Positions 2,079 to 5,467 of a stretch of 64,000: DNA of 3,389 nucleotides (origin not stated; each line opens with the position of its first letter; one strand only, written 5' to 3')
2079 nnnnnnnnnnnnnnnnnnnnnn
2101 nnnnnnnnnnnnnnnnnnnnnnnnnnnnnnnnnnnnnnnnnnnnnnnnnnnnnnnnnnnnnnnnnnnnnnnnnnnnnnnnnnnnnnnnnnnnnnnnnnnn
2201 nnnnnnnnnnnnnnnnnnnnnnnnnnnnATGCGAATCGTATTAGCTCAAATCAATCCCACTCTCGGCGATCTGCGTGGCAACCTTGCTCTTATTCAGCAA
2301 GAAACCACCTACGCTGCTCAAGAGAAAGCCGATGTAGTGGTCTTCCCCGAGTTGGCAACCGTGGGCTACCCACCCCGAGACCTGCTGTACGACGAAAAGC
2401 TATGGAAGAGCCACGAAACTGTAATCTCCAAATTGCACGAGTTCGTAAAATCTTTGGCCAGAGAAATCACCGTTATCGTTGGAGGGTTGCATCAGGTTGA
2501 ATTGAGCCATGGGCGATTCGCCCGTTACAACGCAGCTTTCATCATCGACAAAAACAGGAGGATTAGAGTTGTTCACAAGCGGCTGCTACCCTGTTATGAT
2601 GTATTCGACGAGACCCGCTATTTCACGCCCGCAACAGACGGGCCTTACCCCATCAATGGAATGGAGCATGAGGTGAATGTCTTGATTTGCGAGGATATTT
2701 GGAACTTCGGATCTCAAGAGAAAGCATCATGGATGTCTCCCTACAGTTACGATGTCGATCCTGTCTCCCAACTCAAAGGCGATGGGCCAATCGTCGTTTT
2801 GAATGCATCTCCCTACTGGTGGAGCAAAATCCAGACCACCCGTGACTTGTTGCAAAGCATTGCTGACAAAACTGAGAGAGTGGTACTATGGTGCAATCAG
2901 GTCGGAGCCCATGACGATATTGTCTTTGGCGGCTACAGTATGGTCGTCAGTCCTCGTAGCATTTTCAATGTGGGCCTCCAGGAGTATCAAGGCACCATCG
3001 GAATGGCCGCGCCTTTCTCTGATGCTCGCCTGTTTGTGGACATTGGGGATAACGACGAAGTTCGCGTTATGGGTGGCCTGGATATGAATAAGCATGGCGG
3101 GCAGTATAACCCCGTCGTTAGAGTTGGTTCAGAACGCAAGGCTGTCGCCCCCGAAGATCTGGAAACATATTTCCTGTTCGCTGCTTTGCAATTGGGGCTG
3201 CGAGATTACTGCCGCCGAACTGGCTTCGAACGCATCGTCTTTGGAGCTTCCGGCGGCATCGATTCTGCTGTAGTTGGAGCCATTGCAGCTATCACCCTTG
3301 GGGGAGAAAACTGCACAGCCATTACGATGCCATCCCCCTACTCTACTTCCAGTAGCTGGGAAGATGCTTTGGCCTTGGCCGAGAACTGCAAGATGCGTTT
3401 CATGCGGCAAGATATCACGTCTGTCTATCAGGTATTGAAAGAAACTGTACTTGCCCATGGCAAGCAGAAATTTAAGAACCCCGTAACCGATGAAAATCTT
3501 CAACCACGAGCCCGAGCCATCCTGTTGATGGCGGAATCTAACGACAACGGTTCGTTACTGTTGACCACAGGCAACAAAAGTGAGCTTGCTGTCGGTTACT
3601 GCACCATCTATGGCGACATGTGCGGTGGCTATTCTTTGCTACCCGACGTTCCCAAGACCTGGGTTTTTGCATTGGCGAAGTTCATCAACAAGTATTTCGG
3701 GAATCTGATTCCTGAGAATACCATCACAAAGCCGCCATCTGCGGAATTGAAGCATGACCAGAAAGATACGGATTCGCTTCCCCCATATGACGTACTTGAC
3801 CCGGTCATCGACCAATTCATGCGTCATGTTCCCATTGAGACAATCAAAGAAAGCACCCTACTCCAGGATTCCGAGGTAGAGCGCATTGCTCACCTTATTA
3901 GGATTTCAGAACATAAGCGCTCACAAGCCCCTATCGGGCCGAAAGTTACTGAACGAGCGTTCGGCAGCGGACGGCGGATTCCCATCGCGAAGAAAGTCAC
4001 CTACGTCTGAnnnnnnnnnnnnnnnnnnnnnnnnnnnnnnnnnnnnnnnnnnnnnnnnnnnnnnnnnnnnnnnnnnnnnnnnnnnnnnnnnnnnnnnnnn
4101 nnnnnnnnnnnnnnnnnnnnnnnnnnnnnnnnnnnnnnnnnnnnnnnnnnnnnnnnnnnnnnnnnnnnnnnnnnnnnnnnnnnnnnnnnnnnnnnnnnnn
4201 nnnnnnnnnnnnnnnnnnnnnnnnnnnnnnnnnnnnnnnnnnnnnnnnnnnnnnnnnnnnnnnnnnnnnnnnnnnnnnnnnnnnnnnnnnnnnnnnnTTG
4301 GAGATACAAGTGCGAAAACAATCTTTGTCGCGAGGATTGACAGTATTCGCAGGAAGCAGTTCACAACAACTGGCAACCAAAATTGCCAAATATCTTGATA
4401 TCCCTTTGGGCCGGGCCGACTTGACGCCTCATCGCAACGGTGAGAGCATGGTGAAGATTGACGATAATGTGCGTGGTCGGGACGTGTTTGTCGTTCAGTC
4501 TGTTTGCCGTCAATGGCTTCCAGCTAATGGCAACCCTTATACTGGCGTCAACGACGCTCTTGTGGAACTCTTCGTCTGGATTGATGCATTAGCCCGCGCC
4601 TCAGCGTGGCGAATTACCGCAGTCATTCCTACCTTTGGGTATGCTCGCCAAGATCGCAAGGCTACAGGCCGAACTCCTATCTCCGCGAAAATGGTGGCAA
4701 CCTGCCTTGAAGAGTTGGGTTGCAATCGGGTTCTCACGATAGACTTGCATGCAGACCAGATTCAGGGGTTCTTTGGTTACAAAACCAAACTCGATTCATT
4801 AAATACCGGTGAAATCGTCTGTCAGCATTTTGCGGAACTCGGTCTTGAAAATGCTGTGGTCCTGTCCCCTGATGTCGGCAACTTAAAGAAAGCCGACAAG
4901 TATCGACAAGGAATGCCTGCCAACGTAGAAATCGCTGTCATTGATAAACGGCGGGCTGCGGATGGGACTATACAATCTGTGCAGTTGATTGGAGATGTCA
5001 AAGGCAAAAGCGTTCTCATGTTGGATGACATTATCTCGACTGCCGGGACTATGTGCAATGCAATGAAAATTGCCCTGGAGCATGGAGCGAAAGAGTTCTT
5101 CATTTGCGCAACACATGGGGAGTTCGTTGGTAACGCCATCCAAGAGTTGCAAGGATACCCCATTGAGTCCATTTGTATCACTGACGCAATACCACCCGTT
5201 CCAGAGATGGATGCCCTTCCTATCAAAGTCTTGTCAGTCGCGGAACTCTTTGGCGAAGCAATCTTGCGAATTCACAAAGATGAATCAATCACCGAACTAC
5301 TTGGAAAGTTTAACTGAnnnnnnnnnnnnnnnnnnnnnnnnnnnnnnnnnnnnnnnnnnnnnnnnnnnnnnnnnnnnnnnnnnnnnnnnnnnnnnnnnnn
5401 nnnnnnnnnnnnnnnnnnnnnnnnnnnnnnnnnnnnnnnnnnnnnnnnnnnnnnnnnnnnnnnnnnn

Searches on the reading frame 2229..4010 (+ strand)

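Call 17: search_protein_families(library=phrogs, proteins=[window:2229-4010:+], max_evalue=0.001)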
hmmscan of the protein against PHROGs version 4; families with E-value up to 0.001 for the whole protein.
window:2229-4010:+ (593 aa): 2 families
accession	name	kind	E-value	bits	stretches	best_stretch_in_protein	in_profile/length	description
phrog_36784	-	other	1.6e-104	351.5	1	1-589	25-591/594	NAD synthetase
phrog_11189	-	other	2.3e-19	70.9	1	324-524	18-218/256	NAD synthetase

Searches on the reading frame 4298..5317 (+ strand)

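Call 17: search_protein_families(library=phrogs, proteins=[window:4298-5317:+], max_evalue=0.001)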
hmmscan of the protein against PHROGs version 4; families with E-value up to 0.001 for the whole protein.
window:4298-5317:+ (339 aa): 2 families
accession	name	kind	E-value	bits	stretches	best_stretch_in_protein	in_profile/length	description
phrog_619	-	other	1.4e-38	133.7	1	47-300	22-264/282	ribose-phosphate pyrophosphokinase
phrog_12872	-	other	4.6e-07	29.9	1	106-253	74-221/547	nicotinamide phosphoribosyl transferase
